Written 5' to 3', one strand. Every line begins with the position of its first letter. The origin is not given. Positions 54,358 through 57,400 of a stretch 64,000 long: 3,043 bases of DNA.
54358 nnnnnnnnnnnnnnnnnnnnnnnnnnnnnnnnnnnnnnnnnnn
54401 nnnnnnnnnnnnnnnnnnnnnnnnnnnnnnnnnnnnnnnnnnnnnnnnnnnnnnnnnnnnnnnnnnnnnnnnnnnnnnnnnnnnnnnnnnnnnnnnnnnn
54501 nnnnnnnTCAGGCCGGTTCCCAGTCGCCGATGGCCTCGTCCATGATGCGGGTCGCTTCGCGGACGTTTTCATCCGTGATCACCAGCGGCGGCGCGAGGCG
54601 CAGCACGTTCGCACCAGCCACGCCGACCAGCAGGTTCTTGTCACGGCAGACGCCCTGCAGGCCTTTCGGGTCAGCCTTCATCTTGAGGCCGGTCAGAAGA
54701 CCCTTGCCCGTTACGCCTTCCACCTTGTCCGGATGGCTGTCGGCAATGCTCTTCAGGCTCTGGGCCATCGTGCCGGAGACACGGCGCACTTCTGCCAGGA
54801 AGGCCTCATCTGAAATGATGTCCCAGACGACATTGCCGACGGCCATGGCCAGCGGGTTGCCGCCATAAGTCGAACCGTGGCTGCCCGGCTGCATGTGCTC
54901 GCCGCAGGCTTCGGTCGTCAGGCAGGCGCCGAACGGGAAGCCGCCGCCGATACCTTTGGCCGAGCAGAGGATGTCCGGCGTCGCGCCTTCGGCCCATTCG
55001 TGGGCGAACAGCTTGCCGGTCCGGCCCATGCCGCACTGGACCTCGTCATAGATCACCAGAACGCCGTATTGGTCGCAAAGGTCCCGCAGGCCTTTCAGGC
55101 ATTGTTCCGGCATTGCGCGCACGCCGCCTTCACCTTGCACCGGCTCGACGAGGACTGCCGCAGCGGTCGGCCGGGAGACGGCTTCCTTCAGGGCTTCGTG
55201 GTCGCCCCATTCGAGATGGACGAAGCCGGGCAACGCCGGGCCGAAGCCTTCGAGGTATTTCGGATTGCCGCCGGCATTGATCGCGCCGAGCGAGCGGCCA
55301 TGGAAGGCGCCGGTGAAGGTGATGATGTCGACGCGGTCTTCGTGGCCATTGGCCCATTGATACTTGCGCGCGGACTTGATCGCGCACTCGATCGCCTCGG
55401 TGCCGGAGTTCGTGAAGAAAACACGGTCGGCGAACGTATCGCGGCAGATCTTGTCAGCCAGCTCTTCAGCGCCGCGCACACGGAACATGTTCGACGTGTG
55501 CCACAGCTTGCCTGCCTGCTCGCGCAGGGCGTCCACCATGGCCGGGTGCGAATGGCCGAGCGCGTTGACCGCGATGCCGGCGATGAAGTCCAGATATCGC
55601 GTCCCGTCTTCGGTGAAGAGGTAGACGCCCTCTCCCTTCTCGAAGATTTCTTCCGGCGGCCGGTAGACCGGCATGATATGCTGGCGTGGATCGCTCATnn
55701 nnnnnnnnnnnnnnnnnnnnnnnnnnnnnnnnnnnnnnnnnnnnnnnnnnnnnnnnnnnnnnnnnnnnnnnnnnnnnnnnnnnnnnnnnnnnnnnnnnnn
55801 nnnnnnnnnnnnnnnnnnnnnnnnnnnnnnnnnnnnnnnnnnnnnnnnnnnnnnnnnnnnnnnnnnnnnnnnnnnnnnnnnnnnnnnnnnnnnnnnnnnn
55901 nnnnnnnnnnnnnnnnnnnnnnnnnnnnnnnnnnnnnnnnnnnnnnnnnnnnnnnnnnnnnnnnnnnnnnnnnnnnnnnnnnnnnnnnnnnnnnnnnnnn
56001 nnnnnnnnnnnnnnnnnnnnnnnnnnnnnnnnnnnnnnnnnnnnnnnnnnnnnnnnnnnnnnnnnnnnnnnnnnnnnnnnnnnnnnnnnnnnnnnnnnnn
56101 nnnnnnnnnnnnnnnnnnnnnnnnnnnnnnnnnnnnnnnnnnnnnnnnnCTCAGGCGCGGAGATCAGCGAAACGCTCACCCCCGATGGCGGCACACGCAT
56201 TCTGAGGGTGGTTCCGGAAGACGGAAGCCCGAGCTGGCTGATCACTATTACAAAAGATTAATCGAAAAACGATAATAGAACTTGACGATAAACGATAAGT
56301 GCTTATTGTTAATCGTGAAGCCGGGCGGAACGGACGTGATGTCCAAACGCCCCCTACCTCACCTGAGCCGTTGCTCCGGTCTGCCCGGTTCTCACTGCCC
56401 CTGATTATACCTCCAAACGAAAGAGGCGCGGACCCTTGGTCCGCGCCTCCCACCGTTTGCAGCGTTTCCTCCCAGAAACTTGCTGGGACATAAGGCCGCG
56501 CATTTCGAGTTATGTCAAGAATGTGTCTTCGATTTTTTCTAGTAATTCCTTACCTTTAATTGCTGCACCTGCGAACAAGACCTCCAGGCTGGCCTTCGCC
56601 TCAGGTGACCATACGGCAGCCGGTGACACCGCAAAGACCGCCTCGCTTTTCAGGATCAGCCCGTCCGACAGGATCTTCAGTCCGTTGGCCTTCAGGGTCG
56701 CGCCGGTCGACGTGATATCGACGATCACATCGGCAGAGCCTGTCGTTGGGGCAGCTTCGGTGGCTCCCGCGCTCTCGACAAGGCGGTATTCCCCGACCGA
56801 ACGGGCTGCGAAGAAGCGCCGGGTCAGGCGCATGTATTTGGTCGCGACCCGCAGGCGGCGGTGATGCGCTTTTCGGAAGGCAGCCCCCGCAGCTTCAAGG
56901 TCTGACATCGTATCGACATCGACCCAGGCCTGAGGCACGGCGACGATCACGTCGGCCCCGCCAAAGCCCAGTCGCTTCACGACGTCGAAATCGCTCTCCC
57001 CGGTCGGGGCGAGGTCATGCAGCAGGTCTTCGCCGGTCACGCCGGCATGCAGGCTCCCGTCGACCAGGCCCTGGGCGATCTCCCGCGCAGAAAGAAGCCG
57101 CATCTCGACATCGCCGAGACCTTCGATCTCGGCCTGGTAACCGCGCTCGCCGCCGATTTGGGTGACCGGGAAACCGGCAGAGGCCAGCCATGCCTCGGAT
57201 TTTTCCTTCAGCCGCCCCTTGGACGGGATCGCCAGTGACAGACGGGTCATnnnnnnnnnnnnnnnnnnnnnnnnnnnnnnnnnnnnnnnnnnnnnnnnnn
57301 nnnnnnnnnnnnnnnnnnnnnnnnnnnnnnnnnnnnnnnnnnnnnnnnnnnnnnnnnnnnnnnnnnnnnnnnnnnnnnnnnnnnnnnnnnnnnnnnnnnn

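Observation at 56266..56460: Promoter, operator and structured RNA in an apparently empty gap: candidate repressor-controlled sRNA or micropeptide gene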

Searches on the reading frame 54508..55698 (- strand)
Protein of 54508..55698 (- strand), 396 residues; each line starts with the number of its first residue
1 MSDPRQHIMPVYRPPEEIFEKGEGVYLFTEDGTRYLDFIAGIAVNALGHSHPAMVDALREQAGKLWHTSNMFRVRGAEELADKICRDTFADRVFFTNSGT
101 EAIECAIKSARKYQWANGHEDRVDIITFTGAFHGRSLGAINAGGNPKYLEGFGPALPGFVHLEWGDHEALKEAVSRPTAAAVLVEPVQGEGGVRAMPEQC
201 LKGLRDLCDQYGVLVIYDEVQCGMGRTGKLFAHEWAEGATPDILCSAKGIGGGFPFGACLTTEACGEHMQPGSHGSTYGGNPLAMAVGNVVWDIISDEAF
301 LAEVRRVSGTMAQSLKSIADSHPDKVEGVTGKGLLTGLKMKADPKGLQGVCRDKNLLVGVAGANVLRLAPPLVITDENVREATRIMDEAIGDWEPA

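Call 8: search_protein_families(library=pfam, proteins=[window:54508-55698:-])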
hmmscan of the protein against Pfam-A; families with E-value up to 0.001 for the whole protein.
window:54508-55698:- (396 aa): 1 family
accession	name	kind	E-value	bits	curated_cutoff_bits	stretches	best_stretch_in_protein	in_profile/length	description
PF00202.27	Aminotran_3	-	1.7e-113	379.8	30.5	1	18-390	12-403/403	Aminotransferase class-III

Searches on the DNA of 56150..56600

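Call 4: search_rna_families(source=window, start=56150, end=56600, threshold=evalue, max_evalue=10, show_alignments=3)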
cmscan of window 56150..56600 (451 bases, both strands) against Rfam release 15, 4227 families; matches with E-value up to 10: 4.
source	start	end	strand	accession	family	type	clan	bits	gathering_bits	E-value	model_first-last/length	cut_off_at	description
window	56381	56451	-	RF02040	HOTTIP_1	Gene; lncRNA;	-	15.2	50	0.76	1-57/57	no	HOXA transcript at the distal tip, conserved region 1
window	56420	56458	+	RF02066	STnc320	Gene; sRNA;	-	15.1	50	3.8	18-55/55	no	Salmonella enterica sRNA STnc320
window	56323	56397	+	RF02866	ncS16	Gene; sRNA;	-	13.6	48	5.1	1-83/83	no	Burkholderia sRNA 16 (Bc_KC_sr1)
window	56464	56482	-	RF00517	serC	Cis-reg; leader;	-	12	35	4.8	29-47/52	no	serC leader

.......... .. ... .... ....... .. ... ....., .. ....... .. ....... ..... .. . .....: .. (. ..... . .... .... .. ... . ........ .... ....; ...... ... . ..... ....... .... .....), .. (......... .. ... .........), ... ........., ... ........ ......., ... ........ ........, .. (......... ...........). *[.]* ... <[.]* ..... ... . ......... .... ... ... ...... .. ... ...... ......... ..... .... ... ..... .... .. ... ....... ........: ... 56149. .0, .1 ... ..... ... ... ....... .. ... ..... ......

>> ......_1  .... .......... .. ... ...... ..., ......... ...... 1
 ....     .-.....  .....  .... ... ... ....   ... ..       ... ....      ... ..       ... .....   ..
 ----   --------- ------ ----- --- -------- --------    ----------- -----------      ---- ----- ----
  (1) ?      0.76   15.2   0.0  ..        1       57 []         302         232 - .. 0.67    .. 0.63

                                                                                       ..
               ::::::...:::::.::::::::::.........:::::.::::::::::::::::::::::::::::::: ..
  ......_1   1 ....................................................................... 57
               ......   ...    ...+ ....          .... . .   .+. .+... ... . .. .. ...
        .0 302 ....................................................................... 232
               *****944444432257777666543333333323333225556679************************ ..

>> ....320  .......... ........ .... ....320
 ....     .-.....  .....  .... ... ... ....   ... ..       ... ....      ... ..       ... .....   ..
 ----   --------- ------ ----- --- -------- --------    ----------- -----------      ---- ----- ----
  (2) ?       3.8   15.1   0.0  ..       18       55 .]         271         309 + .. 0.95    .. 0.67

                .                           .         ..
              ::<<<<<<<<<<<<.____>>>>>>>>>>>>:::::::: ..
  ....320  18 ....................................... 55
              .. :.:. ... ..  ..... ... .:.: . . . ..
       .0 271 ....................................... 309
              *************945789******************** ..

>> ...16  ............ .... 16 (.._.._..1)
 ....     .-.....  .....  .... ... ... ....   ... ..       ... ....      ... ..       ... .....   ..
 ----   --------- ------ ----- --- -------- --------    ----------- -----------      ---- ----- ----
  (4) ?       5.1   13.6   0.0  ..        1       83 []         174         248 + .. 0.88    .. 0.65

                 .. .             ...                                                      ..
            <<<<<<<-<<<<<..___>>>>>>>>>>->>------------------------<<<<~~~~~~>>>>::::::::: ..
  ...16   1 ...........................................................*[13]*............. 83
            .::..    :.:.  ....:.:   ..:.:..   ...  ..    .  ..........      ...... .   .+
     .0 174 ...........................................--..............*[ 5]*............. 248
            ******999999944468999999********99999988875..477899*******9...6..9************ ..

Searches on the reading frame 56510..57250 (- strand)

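Call 8: search_protein_families(library=pfam, proteins=[window:56510-57250:-])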
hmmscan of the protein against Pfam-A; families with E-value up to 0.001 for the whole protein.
window:56510-57250:- (246 aa): 1 family
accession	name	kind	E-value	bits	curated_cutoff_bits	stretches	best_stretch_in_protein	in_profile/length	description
PF01634.23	HisG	-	1.6e-36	126.1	25.5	1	55-213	2-142/158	ATP phosphoribosyltransferase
